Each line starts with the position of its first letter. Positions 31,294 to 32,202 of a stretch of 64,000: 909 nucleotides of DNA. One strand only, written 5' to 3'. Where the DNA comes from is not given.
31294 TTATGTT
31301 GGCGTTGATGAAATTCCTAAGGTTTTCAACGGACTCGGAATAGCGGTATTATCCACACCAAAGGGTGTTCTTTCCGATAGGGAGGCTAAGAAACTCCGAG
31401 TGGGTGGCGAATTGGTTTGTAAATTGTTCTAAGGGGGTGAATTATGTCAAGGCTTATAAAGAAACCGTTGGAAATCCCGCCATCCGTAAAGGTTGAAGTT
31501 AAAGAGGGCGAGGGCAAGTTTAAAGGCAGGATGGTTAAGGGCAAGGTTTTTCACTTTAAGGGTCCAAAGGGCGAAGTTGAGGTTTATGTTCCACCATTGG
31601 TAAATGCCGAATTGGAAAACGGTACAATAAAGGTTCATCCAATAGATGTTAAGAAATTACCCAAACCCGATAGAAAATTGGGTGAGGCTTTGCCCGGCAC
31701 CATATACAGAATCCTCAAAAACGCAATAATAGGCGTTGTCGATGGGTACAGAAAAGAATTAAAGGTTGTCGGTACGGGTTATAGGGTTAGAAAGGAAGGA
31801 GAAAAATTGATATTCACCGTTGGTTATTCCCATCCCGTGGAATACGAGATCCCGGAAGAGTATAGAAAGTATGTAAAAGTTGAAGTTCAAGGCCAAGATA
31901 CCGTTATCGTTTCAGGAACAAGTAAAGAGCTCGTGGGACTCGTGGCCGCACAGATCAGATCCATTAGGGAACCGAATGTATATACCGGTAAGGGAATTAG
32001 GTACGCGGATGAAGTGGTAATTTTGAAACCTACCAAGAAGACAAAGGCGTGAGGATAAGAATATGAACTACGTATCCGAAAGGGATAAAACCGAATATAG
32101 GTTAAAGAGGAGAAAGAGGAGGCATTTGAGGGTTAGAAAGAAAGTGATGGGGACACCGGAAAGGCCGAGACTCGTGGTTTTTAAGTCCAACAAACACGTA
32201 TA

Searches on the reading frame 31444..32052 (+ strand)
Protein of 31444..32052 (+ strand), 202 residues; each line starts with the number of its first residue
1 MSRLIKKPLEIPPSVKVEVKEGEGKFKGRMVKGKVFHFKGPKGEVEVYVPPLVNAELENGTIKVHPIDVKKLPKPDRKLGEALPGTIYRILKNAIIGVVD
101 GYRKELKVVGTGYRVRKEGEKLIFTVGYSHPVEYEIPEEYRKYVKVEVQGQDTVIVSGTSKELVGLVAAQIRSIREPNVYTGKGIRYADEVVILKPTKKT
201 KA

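Call 21: find_encoding_contigs(protein=window:31444-32052:+, flank=10000, max_places=1)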
Protein window:31444-32052:+ (202 aa): 24 contigs read that carry it; 1 place shown.
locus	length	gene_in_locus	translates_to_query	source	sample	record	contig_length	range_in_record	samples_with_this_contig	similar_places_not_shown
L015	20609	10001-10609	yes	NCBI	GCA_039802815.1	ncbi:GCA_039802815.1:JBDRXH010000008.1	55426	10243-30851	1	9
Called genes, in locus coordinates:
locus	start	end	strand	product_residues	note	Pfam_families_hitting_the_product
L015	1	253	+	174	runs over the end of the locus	PF00466:Ribosomal_L10, PF27436:RL10_C (weak)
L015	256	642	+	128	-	PF16320:Ribosomal_L12_N, PF00542:Ribosomal_L12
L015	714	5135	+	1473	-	PF04563:RNA_pol_Rpb2_1, PF04561:RNA_pol_Rpb2_2, PF04565:RNA_pol_Rpb2_3, PF10385:RNA_pol_Rpb2_45, PF00562:RNA_pol_Rpb2_6, PF04560:RNA_pol_Rpb2_7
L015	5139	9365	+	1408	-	PF04997:RNA_pol_Rpb1_1, PF00623:RNA_pol_Rpb1_2, PF04983:RNA_pol_Rpb1_3, PF05000:RNA_pol_Rpb1_4, PF04998:RNA_pol_Rpb1_5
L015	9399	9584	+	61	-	PF00253:Ribosomal_S14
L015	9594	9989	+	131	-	PF00410:Ribosomal_S8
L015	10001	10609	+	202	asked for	PF00347:Ribosomal_L6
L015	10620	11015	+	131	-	PF00861:Ribosomal_L18p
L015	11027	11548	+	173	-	PF00333:Ribosomal_S5, PF03719:Ribosomal_S5_C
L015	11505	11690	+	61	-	PF00327:Ribosomal_L30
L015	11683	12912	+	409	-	PF00364:Biotin_lipoyl, PF25917:BSH_RND, PF25984:BSH_YknX (weak), PF25997:BSH_YhbJ, PF02817:E3_binding, PF00198:2-oxoacid_dh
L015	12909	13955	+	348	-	PF00022:Actin, PF06723:MreB_Mbl, PF11104:PilM_2 (faint), PF00012:HSP70, PF14450:FtsA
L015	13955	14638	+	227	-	PF04085:MreC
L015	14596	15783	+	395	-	PF04932:Wzy_C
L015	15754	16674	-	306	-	PF13177:DNA_pol3_delta2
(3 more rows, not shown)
